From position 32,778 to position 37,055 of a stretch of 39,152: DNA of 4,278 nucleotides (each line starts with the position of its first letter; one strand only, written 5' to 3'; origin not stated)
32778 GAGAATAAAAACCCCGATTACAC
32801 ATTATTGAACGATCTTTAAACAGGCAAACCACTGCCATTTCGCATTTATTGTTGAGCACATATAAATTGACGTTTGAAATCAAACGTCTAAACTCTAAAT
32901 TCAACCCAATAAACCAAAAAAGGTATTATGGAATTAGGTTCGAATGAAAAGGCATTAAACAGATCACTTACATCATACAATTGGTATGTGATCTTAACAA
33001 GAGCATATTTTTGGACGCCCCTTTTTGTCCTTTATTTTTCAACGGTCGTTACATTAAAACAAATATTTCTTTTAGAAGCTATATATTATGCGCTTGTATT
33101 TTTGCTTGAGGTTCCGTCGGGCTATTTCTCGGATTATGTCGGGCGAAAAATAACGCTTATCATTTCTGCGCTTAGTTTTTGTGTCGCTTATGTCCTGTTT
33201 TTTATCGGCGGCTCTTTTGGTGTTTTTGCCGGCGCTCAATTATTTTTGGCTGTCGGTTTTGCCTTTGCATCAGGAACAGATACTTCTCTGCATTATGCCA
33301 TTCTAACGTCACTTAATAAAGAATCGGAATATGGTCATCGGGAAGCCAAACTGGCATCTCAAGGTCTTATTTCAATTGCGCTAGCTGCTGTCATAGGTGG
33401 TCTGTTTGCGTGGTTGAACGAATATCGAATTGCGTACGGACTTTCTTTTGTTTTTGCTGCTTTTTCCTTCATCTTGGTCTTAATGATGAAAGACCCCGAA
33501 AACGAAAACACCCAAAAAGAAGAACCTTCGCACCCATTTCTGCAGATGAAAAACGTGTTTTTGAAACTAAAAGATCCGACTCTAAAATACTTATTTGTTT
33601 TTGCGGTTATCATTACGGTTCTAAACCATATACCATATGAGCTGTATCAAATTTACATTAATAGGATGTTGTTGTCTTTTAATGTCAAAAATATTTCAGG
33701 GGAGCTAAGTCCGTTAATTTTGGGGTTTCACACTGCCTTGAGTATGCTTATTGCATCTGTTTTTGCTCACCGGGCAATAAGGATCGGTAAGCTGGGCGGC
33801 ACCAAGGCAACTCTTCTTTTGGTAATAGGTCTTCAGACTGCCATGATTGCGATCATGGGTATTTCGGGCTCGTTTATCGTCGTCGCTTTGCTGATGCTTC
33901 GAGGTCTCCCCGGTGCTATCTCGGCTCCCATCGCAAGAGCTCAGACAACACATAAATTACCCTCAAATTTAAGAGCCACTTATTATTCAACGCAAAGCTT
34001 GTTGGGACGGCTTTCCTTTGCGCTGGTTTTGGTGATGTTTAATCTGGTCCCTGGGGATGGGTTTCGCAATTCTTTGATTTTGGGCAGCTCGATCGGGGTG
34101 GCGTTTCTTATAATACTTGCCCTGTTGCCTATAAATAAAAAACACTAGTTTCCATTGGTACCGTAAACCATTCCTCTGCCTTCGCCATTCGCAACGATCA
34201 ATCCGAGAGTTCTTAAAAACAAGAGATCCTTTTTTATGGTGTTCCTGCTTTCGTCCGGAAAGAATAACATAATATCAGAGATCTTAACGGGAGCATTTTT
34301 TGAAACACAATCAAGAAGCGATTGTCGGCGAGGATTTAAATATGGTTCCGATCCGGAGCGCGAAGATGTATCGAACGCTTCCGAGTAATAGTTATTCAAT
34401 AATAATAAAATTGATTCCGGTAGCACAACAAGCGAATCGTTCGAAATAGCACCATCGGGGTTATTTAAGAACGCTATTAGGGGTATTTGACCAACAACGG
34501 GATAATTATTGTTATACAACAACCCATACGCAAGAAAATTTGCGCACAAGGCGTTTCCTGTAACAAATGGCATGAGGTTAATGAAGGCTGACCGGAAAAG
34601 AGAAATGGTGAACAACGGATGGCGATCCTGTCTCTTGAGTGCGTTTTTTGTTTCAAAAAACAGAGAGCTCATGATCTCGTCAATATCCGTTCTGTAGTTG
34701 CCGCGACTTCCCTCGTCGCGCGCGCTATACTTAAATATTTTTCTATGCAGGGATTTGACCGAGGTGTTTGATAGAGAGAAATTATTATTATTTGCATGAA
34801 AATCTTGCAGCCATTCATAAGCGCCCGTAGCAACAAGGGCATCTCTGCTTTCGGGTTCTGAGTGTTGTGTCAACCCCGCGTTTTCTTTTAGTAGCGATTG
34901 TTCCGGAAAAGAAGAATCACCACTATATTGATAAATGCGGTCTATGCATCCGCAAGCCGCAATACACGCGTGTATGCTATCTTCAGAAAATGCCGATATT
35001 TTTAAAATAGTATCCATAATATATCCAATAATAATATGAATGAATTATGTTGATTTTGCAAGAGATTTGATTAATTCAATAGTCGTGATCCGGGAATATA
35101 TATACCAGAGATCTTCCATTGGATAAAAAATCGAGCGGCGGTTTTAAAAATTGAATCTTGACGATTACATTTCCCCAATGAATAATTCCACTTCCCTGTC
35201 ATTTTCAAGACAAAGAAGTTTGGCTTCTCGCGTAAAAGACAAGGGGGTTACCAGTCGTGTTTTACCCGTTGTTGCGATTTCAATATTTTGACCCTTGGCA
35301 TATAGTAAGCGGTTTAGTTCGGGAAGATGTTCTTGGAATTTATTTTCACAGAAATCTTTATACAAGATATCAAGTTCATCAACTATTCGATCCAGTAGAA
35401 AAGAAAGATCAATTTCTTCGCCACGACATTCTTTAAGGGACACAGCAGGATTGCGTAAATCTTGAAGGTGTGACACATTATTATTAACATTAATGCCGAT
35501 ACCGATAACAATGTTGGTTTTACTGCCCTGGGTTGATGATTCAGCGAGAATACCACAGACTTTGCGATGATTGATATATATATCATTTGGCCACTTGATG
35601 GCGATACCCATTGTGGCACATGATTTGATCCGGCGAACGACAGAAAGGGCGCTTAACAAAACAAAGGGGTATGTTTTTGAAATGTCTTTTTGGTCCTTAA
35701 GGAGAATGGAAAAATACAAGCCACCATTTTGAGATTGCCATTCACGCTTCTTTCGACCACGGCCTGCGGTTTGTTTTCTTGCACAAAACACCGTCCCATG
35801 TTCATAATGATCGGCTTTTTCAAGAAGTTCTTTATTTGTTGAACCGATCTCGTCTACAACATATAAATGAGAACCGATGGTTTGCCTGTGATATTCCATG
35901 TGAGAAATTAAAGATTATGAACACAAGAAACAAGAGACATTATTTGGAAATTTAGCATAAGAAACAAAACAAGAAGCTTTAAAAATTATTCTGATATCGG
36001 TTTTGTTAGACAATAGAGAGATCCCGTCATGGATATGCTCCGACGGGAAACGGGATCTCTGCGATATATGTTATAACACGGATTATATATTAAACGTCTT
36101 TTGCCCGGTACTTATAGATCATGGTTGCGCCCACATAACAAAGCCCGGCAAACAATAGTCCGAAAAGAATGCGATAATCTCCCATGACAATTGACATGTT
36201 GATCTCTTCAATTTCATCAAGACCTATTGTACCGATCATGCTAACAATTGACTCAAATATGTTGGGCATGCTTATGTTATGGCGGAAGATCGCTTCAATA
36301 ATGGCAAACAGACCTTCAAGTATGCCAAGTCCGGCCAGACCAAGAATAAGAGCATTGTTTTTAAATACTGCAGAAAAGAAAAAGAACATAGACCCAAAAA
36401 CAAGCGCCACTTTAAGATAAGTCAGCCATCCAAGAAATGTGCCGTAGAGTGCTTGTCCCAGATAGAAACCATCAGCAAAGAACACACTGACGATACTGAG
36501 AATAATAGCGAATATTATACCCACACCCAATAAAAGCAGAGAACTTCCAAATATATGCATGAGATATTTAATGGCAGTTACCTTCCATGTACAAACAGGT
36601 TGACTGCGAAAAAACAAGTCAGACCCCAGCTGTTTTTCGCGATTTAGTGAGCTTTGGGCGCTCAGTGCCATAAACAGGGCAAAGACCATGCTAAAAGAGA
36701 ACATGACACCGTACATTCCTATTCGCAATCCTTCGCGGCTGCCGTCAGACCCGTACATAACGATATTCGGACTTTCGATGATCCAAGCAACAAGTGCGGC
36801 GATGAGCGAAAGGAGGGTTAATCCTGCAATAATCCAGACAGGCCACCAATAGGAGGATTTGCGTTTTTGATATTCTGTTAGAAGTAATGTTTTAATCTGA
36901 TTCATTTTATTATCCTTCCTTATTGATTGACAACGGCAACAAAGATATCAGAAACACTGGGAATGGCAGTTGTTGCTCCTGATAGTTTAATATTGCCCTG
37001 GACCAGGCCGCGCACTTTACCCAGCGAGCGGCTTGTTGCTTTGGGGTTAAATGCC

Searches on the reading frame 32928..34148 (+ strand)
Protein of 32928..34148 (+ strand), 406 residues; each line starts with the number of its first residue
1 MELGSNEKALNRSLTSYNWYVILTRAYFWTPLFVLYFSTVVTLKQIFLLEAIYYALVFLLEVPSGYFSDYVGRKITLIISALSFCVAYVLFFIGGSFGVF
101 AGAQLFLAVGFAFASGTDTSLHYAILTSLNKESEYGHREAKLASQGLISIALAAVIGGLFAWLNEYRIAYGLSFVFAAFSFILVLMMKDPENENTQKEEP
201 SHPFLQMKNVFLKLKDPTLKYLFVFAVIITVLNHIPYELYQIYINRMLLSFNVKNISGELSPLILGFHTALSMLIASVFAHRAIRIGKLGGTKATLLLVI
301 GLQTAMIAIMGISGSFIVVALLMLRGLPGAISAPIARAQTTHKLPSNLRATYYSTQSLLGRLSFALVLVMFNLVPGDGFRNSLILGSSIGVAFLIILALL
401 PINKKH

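Call 3: search_protein_families(library=pfam, proteins=[window:32928-34148:+])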
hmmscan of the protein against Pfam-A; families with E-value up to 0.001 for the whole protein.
window:32928-34148:+ (406 aa): 1 family
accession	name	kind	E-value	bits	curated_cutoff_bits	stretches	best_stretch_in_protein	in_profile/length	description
PF07690.21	MFS_1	-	2.6e-22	79.7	33.4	1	36-366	22-345/347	Major Facilitator Superfamily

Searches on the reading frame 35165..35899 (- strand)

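Call 3: search_protein_families(library=pfam, proteins=[window:35165-35899:-])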
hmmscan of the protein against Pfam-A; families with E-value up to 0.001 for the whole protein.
window:35165-35899:- (244 aa): 2 families
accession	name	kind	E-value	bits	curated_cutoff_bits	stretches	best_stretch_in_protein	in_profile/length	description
PF03099.24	BPL_LplA_LipB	-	7.6e-23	81.3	21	1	20-137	7-133/133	Biotin/lipoate A/B protein ligase family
PF21948.1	LplA-B_cat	-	0.00055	20.4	27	1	59-155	73-163/200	Lipoyl protein ligase A/B catalytic domain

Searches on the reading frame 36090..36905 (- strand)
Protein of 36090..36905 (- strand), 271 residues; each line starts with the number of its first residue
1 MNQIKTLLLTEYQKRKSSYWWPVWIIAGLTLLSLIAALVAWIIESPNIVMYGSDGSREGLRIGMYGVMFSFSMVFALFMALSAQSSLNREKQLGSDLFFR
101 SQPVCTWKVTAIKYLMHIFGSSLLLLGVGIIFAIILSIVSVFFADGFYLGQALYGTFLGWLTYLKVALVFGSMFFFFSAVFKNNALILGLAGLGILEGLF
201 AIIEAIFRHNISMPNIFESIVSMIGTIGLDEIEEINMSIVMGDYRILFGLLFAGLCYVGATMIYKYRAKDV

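Call 3: search_protein_families(library=pfam, proteins=[window:36090-36905:-])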
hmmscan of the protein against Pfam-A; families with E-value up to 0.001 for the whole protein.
window:36090-36905:- (271 aa): 0 families

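Call 7: find_related_loci(query=window:36090-36905:-, collection=genome_contigs, flank=4000)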
Query window:36090-36905:- (271 aa) in genome_contigs; peptide patterns used: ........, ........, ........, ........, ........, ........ (x = any residue, [..] = any of these).
77 stretches matched a pattern; 8 encode a relative of the query (tblastn E <= 1e-3); 8 distinct loci.
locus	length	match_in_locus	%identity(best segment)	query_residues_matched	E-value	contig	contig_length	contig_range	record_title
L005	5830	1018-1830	89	1-271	3e-157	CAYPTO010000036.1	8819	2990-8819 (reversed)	MAG TPA_asm: uncultured bacterium isolate binchicken_co256_165 genome assembly, contig: NODE_22435_length_8819_cov_4.611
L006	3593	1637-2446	87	1-270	6e-151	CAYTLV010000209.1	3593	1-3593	MAG TPA_asm: uncultured bacterium isolate SRP191223_co2_119 genome assembly, contig: NODE_35456_length_3593_cov_12.19191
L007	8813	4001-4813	86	1-271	7e-148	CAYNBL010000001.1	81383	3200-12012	MAG TPA_asm: uncultured bacterium isolate binchicken_co9_147 genome assembly, contig: NODE_70_length_81383_cov_9.689234,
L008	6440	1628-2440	76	1-271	4e-133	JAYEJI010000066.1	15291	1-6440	MAG: Candidatus Neomarinimicrobiota bacterium isolate MAG167 MAG167_66, whole genome shotgun sequence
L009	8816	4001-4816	73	1-271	3e-133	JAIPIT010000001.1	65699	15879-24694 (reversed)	MAG: Candidatus Neomarinimicrobiota bacterium isolate Tobar13.5m-G80 Tobar13-5m-C461, whole genome shotgun sequence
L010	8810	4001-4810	70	1-270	4e-125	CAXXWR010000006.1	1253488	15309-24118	MAG: uncultured Fusibacter sp. isolate 09a0c790-c096-42bb-b34c-29f3d5964584 genome assembly, contig: contig_6, whole gen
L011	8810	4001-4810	62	1-270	3e-115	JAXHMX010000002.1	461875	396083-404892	MAG: Candidatus Neomarinimicrobiota bacterium isolate Salar_de_Ascotan_soil_MAG_ASO67 contig_3207_polypolish, whole geno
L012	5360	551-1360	60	1-270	9e-112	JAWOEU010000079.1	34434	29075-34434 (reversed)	MAG: Fidelibacterota bacterium isolate BLK5-3.bin.93 k191_610657, whole genome shotgun sequence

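Call 23: find_homologous_proteins(query=window:36090-36905:-, max_evalue=0.001)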
Query window:36090-36905:- (271 aa): 37 proteins with E <= 0.001 among 8000 candidates.
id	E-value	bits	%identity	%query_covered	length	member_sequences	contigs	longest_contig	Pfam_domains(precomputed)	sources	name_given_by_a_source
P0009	8.1e-168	575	99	100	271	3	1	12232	-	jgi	-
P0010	2.2e-154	531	89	100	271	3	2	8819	-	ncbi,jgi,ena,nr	ncbi:MAG: hypothetical protein DRP93_03210 [Candidatus Neomarinimicrobiota bacterium]|nr:MAG: hypoth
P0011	6.5e-152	523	87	100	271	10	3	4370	-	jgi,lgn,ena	-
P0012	7.4e-149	512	85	100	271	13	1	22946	-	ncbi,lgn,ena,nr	ncbi:MAG: hypothetical protein KAH15_00625 [Candidatus Marinimicrobia bacterium]|nr:hypothetical pro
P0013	2.2e-138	478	81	100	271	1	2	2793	-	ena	-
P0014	2.9e-130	452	76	100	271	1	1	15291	-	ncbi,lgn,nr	ncbi:MAG: hypothetical protein U9O95_03645 [Candidatus Marinimicrobia bacterium]|nr:hypothetical pro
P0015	2.1e-123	429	73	100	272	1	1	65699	-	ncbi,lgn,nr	ncbi:MAG: hypothetical protein K9N05_00105 [Candidatus Marinimicrobia bacterium]|nr:hypothetical pro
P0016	7.1e-123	427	70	100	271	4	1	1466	-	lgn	-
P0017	2.7e-122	425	70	100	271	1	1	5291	-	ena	-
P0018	3.9e-122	425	70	100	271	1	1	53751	-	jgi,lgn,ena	-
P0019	2.1e-121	423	70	100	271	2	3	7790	-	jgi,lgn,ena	-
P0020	2.1e-121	423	72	100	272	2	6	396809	-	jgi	jgi:hypothetical protein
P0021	1.1e-120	420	71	100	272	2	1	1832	-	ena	-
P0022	7.8e-120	417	69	100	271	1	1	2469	-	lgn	-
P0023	4.2e-118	412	66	100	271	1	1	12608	-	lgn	-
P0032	1.3e-94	335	56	100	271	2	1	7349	PF12730.14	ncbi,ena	-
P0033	2.3e-79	285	51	100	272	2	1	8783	-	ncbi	-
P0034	1.5e-71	259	46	99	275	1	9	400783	-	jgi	jgi:ABC-type transport system involved in multi-copper enzyme maturation permease subunit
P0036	5.2e-70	254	45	100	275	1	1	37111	-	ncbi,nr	ncbi:MAG: hypothetical protein U9O95_04870 [Candidatus Marinimicrobia bacterium]|nr:hypothetical pro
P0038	1.7e-69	252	46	99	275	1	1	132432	-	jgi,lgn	jgi:ABC-type transport system involved in multi-copper enzyme maturation permease subunit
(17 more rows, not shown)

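Call 24: find_encoding_contigs(protein=P0034, flank=3500, max_places=2)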
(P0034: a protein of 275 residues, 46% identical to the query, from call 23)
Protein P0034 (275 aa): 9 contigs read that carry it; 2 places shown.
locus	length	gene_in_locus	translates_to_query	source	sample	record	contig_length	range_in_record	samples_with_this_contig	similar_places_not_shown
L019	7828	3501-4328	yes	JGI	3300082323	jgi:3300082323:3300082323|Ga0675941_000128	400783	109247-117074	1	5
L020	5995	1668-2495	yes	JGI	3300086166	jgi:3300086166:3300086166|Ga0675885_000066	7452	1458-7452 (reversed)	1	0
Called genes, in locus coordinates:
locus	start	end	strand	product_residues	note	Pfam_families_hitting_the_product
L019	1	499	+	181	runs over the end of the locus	-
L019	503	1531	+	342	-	PF02275:CBAH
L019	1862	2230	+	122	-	PF00392:GntR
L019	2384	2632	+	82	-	-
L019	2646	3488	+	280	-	PF13175:AAA_15 (faint), PF00005:ABC_tran, PF13304:AAA_21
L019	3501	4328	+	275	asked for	-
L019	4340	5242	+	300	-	PF10988:DUF2807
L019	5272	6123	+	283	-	PF10988:DUF2807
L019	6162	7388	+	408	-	PF02321:OEP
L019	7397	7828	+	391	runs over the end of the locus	PF25917:BSH_RND, PF25973:BSH_CzcB, PF25984:BSH_YknX (weak), PF25876:HH_MFP_RND (faint), PF25990:Beta-barrel_YknX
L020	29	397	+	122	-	PF00392:GntR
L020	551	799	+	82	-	-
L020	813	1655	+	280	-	PF13175:AAA_15 (faint), PF00005:ABC_tran, PF13304:AAA_21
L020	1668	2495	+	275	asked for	-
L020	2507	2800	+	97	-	PF10988:DUF2807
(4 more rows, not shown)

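Call 25: find_encoding_contigs(protein=P0036, flank=3500, max_places=2)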
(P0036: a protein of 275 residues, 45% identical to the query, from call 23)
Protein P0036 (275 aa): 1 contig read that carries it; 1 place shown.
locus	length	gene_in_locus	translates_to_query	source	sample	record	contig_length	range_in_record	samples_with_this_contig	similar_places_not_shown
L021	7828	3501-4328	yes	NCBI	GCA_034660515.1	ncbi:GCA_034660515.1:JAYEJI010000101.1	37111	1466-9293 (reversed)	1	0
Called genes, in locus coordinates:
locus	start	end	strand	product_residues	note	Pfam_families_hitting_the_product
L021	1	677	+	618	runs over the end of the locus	PF00149:Metallophos, PF12850:Metallophos_2 (faint), PF01011:PQQ (faint), PF13360:PQQ_2, PF13570:Beta-prop_ACSF4, PF25292:Beta-prop_CGLA (faint), PF13570:Beta-prop_ACSF4, PF13360:PQQ_2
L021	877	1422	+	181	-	-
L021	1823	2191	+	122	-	PF00392:GntR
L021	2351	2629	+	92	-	-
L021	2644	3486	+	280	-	PF00005:ABC_tran, PF13304:AAA_21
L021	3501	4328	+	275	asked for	-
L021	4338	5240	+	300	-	PF10988:DUF2807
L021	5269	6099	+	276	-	PF10988:DUF2807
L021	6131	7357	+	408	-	PF02321:OEP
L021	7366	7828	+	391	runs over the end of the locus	PF25919:BSH_CusB (faint), PF25917:BSH_RND, PF25973:BSH_CzcB, PF25984:BSH_YknX (weak), PF25990:Beta-barrel_YknX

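Call 26: find_encoding_contigs(protein=P0033, flank=3500, max_places=2)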
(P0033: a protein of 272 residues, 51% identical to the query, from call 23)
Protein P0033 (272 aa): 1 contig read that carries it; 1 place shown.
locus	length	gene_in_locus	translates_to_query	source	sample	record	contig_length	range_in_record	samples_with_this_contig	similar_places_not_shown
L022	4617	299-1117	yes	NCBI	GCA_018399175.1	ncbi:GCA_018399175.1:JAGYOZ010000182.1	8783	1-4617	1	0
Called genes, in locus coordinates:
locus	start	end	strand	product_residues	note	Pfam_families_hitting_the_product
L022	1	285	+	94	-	?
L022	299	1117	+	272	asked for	-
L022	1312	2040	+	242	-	PF03099:BPL_LplA_LipB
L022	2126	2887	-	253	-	PF06966:DUF1295, PF02544:Steroid_dh (weak)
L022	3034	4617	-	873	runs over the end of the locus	PF01411:tRNA-synt_2c, PF07973:tRNA_SAD, PF02272:DHHA1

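Call 27: find_encoding_contigs(protein=P0032, flank=3500, max_places=2)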
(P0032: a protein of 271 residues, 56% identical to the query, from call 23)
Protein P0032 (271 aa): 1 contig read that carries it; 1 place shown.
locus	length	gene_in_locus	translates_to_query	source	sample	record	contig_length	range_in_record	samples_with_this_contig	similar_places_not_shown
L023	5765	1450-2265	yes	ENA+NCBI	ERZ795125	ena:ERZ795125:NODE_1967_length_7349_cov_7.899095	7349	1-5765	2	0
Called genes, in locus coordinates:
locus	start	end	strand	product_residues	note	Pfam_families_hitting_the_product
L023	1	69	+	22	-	?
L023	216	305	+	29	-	-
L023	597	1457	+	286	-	PF00005:ABC_tran, PF13304:AAA_21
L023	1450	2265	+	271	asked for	PF12730:ABC2_membrane_4 (weak)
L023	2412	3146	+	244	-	PF03099:BPL_LplA_LipB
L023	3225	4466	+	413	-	-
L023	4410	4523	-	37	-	-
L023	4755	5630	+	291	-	-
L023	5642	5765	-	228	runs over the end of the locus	-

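Call 30: search_protein_families(library=ncbifam, proteins=[window:36090-36905:-, L019:2384-2632:+, L019:4340-5242:+], max_evalue=0.01)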
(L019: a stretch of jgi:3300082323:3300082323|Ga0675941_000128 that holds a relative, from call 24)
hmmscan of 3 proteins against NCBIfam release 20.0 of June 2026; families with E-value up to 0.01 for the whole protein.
window:36090-36905:- (271 aa): 0 families

L019:2384-2632:+ (82 aa): 0 families

L019:4340-5242:+ (300 aa): 0 families

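Call 32: search_solved_structures(query=window:36090-36905:-, max_evalue=1)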
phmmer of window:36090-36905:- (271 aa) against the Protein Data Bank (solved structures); distinct sequences matched with E-value up to 1: 0.
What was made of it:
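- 36090..36905 (-): Lineage-specific six-helix permease (271 aa), ABC-2/type V exporter-like. No hit in Pfam, NCBIfam or PDB by sequence (calls 3, 30, 32).
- Closest known: Staphylococcus aureus PmtR / PmtABCD / phenol-soluble modulins. Different: The permease shows no recognisable similarity to any Pfam, NCBIfam or PDB sequence, PmtB/D included if such models exist (calls 3, 30, 32).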

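Call 47: find_encoding_contigs(protein=P0038, flank=10000, max_places=1)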
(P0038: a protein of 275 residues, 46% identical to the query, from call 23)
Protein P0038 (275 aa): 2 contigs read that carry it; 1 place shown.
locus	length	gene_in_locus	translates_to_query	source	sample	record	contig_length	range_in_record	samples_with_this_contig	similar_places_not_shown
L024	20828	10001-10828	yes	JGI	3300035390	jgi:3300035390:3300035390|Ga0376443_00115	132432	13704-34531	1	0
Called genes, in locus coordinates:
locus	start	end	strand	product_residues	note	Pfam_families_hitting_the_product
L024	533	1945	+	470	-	PF02127:Peptidase_M18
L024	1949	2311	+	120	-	-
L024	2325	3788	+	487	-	PF00149:Metallophos, PF02872:5_nucleotid_C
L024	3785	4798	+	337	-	-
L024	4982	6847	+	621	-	PF00149:Metallophos, PF13570:Beta-prop_ACSF4, PF01011:PQQ (faint), PF13360:PQQ_2, PF25171:Beta-prop_WDR36-Utp21_1st (faint), PF25293:Beta-prop_EMC1_N (faint), PF13570:Beta-prop_ACSF4, PF13360:PQQ_2, +1 more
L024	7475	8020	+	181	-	-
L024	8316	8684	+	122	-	PF00392:GntR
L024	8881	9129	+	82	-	-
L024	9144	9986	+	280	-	PF00005:ABC_tran, PF13304:AAA_21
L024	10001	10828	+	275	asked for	-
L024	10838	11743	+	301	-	PF10988:DUF2807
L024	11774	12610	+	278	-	PF10988:DUF2807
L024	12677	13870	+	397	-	PF02321:OEP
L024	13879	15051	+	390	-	PF25919:BSH_CusB (faint), PF25917:BSH_RND, PF25973:BSH_CzcB, PF25984:BSH_YknX (weak), PF25990:Beta-barrel_YknX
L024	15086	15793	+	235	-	PF02463:SMC_N (faint), PF00005:ABC_tran, PF13304:AAA_21 (faint)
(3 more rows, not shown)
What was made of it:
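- Closest known: Bacillus subtilis ytrGABCDEF operon. Same: The type-2 paralogue here has the same modular content (call 47).
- The type-2 paralogue continues into DUF2807 x2, OEP, MFP and MacB-type genes on the same strand (calls 24, 25, 47). TolC, MFP and MacB genes lie in the paralogous locus (call 47).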

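Call 58: predict_structure(alignment_id=A6)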
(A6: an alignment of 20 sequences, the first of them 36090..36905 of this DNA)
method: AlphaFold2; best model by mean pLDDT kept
length: 271 residues; sequences in the alignment: 20
mean_pLDDT: 77.0   pTM: 0.77
mean pLDDT of the five models: 77.0, 75.2, 71.0, 65.2, 61.7
residues with pLDDT >= 90: 16; 70-90: 193; 50-70: 54; < 50: 8
segments of 3 or more residues with pLDDT < 50: 92-94
pLDDT, mean of each block of 10 residues (from residue 1): 71 77 87 80 63 62 83 86 66 49 68 83 89 82 70 87 89 87 81 84 72 73 77 73 82 90 71 42
secondary structure, 60 per line:
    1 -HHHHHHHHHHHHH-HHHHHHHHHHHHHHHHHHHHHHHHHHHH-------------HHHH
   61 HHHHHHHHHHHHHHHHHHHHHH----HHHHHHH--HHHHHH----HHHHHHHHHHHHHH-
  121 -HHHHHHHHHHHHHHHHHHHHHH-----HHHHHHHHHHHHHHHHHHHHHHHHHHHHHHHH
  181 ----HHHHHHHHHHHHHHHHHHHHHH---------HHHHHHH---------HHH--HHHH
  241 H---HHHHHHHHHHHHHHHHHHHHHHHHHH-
elements in order: H2-14 H16-43 H57-82 H87-93 H96-101 H106-119 H122-143 H149-180 H185-206 H216-222 H237-241 H245-270

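Call 60: fold_search(model_id=the predicted structure, library=pdb)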
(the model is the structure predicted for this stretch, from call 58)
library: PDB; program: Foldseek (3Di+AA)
matches with E <= 10: 136; with E <= 0.001: 0
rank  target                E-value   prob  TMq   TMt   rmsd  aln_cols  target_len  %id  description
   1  7qba_D                1.1e-02  1.00  0.52  0.52   7.7       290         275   14  CryoEM structure of the ABC transporter NosDFY complexed with nitrous oxide reductase NosZ (released 2022-08-03)
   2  7o17_E                2.0e-02  1.00  0.47  0.49   7.8       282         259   15  ABC transporter NosDFY E154Q, ATP-bound in lipid nanodisc (released 2022-04-13)
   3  7o17_D                2.5e-02  1.00  0.50  0.50   7.7       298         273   14  ABC transporter NosDFY E154Q, ATP-bound in lipid nanodisc (released 2022-04-13)
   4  7znq_Y                3.6e-02  1.00  0.50  0.51   8.0       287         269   14  ABC transporter complex NosDFYL in GDN (released 2022-08-03)
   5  7o0z_E                4.5e-02  0.99  0.43  0.43   9.0       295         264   16  ABC transporter NosFY, nucleotide-free in GDN (released 2022-11-02)
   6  7znq_y                5.1e-02  1.00  0.52  0.55   7.3       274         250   16  ABC transporter complex NosDFYL in GDN (released 2022-08-03)
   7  7o12_E                5.4e-02  1.00  0.45  0.48   8.0       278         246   16  ABC transporter NosDFY, AMPPNP-bound in GDN (released 2022-04-13)
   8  7o0y_E                8.3e-02  1.00  0.51  0.54   7.6       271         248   15  ABC transporter NosDFY, nucleotide-free in GDN (released 2022-04-13)
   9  7o0y_D                1.1e-01  1.00  0.49  0.50   8.1       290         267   13  ABC transporter NosDFY, nucleotide-free in GDN (released 2022-04-13)
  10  7o0z_D                1.5e-01  0.99  0.48  0.49   8.1       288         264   14  ABC transporter NosFY, nucleotide-free in GDN (released 2022-11-02)
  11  8wba_A                1.9e-01  0.96  0.43  0.25  10.2       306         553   13  Cryo-EM structure of the ABCG25 bound to CHS (released 2023-09-27)
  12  8wto_A                3.6e-01  0.89  0.42  0.22  12.1       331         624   16  Cryo-EM structure of jasmonic acid transporter ABCG16 in outward conformation (released 2024-10-23)
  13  8i39_A                3.6e-01  0.85  0.40  0.24   9.9       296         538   12  Cryo-EM structure of abscisic acid transporter AtABCG25 with ABA (released 2023-09-13)
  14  8eop_A                4.1e-01  0.85  0.36  0.08   8.7       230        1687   16  Cryo-EM Structure of Nanodisc reconstituted human ABCA7 EQ mutant in ATP bound closed state (released 2022-12-21)
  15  8wd6_B                4.9e-01  0.85  0.45  0.27  10.4       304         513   12  Cryo-EM structure of the ABCG25 (released 2023-09-27)
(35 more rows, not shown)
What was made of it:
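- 36090..36905 (-): The AF2 model (pLDDT 77) is weakly closest to NosY, ABCG and ABCA (E 0.011, TM 0.52; calls 58, 60).
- Closest known: NosDFY-type ABC-2 machines. Same: NosY is the best structural match of the permease model (call 60).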

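Call 80: search_protein_families(library=padloc, proteins=[window:36090-36905:-], max_evalue=0.001)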
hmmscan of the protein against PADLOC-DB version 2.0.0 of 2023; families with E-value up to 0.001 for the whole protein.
window:36090-36905:- (271 aa): 0 families
